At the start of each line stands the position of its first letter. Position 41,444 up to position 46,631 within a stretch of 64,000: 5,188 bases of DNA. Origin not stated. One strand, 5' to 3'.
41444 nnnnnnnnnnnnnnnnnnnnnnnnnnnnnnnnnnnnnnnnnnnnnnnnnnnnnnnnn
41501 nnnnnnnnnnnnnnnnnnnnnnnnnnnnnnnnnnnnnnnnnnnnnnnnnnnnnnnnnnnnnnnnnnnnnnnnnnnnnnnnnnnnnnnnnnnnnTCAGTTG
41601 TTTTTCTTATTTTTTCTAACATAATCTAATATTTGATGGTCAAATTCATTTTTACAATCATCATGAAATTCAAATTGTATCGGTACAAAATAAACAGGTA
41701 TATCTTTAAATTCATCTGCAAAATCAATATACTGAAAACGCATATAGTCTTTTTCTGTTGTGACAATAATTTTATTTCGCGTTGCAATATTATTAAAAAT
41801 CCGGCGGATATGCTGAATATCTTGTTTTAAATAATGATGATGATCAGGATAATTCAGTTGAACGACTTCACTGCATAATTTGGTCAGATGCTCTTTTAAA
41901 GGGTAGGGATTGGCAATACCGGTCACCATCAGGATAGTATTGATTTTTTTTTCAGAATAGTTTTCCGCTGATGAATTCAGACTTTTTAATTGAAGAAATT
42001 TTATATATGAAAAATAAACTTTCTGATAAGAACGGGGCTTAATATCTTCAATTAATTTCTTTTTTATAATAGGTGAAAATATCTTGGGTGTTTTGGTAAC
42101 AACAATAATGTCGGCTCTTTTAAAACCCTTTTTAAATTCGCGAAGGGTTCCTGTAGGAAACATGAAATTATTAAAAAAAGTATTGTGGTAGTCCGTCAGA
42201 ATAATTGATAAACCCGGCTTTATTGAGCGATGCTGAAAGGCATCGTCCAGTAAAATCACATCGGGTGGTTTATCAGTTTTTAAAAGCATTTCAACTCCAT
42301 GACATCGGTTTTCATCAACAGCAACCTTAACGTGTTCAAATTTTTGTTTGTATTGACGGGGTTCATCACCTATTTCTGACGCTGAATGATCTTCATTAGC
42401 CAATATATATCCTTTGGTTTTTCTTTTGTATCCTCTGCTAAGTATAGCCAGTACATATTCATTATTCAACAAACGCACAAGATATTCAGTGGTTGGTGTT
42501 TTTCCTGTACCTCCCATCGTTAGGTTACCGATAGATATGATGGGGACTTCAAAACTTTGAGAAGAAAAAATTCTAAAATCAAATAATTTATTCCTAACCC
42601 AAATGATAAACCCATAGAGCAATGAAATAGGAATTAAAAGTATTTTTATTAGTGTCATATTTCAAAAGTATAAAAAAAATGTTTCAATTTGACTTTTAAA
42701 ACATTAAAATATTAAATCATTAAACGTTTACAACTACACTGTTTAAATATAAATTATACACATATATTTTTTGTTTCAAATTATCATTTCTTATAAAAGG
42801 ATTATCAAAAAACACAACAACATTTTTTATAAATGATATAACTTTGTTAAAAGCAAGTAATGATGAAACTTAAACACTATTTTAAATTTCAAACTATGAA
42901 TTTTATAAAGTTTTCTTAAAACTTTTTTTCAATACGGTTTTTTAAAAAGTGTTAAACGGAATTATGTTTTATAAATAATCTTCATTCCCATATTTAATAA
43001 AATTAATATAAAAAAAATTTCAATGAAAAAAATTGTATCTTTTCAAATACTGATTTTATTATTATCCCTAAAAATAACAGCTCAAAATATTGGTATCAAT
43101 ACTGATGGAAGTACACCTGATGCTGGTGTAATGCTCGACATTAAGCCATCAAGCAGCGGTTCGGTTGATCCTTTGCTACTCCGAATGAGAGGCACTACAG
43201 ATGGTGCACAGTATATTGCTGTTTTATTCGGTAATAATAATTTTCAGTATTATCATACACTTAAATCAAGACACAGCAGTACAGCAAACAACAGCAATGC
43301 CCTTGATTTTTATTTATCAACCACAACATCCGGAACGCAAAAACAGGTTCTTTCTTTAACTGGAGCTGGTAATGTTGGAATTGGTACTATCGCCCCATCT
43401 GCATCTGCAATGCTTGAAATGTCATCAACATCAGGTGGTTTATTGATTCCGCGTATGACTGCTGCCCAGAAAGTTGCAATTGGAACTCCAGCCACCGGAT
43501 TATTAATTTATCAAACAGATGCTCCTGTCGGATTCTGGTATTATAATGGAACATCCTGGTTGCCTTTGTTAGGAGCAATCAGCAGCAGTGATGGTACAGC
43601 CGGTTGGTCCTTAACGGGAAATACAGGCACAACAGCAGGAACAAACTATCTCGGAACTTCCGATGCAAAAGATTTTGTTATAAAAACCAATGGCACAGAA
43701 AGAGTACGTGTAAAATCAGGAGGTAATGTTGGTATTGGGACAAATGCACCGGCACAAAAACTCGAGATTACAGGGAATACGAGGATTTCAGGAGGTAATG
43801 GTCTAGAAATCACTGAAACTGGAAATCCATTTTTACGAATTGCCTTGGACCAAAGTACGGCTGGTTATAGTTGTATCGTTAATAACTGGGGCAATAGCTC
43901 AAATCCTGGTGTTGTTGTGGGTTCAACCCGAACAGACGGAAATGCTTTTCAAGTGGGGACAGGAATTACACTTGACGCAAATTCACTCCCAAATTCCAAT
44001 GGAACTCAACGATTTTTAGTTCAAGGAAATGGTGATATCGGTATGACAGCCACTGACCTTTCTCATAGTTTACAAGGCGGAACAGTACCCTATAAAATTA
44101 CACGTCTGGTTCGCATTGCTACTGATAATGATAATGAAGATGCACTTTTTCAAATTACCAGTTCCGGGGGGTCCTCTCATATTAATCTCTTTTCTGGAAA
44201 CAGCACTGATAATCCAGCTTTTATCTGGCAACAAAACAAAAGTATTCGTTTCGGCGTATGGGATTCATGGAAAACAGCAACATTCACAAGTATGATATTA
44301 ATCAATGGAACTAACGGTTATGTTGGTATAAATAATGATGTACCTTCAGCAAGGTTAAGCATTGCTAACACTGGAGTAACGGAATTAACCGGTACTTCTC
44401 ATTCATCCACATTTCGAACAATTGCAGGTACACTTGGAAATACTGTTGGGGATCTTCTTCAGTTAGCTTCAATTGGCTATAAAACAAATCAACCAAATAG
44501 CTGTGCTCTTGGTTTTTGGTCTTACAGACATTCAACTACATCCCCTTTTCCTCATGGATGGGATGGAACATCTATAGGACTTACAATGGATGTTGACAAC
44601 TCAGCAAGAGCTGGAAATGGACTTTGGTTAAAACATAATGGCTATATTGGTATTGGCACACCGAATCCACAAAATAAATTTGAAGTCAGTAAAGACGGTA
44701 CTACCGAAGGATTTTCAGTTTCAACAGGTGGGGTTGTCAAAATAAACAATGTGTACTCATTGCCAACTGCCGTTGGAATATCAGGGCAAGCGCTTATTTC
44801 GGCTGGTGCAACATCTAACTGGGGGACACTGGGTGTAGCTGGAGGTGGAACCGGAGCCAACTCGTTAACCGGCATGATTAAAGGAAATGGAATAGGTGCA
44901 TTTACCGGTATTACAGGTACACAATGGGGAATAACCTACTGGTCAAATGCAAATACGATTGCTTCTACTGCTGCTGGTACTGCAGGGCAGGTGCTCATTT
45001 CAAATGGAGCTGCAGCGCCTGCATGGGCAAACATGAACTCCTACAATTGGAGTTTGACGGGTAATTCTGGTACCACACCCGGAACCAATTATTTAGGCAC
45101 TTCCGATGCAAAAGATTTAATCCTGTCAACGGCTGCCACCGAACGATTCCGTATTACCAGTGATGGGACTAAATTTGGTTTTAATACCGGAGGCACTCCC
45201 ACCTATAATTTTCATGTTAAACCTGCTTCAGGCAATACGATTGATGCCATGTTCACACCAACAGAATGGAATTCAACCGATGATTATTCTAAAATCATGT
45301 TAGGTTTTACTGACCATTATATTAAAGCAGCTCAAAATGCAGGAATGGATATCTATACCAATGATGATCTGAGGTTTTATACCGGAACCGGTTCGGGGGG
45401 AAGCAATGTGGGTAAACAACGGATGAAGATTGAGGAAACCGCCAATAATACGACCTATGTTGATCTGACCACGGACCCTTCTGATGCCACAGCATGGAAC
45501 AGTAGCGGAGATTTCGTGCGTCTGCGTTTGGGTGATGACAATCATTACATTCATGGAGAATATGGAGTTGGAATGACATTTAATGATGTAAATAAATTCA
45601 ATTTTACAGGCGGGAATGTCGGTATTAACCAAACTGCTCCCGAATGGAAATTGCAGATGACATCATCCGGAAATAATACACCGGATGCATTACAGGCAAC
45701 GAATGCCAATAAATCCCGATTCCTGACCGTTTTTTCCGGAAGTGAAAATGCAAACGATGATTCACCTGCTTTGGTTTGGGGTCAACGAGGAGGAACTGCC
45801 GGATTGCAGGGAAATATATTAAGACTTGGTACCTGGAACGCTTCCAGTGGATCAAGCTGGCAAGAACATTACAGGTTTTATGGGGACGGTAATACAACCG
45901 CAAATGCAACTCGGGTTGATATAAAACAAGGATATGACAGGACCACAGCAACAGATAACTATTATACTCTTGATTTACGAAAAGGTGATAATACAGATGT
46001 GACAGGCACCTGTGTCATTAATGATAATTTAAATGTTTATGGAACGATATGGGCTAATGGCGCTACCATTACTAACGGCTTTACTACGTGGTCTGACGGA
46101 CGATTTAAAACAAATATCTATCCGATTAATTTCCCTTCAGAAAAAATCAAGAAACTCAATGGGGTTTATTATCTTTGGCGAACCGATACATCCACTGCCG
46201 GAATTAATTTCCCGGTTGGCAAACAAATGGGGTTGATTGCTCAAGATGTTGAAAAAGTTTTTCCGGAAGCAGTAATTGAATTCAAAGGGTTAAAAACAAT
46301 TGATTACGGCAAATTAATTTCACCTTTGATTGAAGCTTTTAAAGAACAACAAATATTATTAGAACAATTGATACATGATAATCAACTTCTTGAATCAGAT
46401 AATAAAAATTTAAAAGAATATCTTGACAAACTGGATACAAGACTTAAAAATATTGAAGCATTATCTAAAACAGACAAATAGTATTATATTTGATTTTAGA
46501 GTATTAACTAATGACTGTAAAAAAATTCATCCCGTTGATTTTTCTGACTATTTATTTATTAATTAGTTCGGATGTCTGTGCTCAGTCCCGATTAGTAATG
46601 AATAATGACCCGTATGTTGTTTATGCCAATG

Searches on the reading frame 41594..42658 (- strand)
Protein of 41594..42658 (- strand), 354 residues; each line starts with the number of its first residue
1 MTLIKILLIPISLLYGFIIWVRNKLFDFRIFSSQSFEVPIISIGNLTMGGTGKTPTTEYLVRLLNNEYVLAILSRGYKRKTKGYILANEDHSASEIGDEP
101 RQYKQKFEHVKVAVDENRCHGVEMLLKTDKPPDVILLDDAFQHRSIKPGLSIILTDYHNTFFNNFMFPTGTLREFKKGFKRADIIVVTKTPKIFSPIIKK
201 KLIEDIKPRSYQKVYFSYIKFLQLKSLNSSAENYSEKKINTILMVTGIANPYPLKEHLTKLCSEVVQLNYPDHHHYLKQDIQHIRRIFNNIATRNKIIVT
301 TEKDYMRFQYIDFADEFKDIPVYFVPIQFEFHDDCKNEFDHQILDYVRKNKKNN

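Call 34: search_protein_families(library=pfam, proteins=[window:41594-42658:-], max_evalue=0.00001)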
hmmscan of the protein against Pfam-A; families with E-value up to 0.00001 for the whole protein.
window:41594-42658:- (354 aa): 1 family
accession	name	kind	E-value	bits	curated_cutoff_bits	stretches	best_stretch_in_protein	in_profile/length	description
PF02606.20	LpxK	-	7.6e-80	268.9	27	1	5-342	2-326/328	Tetraacyldisaccharide-1-P 4'-kinase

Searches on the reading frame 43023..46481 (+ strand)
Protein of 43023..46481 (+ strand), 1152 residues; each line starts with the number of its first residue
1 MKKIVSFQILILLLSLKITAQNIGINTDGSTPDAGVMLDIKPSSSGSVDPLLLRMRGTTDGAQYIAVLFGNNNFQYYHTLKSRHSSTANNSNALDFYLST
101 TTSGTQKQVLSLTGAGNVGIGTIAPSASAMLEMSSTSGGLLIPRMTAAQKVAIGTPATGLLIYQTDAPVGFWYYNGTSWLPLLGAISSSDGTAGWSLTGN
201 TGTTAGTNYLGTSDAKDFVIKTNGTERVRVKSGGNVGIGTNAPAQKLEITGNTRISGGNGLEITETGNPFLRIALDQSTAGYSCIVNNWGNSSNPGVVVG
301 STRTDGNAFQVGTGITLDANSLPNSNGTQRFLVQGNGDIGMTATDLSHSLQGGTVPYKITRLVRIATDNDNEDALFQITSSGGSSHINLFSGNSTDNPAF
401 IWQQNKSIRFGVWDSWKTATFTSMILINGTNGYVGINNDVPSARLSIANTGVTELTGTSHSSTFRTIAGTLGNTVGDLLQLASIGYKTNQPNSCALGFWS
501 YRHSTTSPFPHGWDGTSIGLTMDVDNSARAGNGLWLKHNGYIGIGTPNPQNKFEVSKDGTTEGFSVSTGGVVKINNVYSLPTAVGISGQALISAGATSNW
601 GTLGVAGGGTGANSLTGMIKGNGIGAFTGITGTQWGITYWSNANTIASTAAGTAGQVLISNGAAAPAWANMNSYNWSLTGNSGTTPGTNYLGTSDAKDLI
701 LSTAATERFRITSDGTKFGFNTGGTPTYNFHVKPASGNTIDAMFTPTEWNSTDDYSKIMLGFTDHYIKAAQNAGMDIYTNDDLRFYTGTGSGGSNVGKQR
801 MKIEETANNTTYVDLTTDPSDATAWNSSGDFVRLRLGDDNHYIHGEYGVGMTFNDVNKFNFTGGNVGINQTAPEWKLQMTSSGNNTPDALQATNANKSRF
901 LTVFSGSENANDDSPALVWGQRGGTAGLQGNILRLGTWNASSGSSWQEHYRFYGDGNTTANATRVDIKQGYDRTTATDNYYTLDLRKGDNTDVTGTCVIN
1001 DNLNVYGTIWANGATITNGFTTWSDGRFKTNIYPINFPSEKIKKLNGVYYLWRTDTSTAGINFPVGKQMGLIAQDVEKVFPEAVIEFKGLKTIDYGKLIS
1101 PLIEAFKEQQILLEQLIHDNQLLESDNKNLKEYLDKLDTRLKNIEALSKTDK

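Call 28: search_protein_families(library=ncbifam, proteins=[window:43023-46481:+], max_evalue=1e-10)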
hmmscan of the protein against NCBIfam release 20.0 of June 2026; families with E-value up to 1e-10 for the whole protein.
window:43023-46481:+ (1152 aa): 0 families

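Call 34: search_protein_families(library=pfam, proteins=[window:43023-46481:+], max_evalue=0.00001)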
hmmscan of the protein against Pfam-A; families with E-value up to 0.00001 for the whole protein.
window:43023-46481:+ (1152 aa): 1 family
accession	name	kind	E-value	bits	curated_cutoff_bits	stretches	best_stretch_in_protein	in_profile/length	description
PF13884.11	Peptidase_S74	-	9.6e-14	51.9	22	1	1024-1084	1-57/58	Chaperone of endosialidase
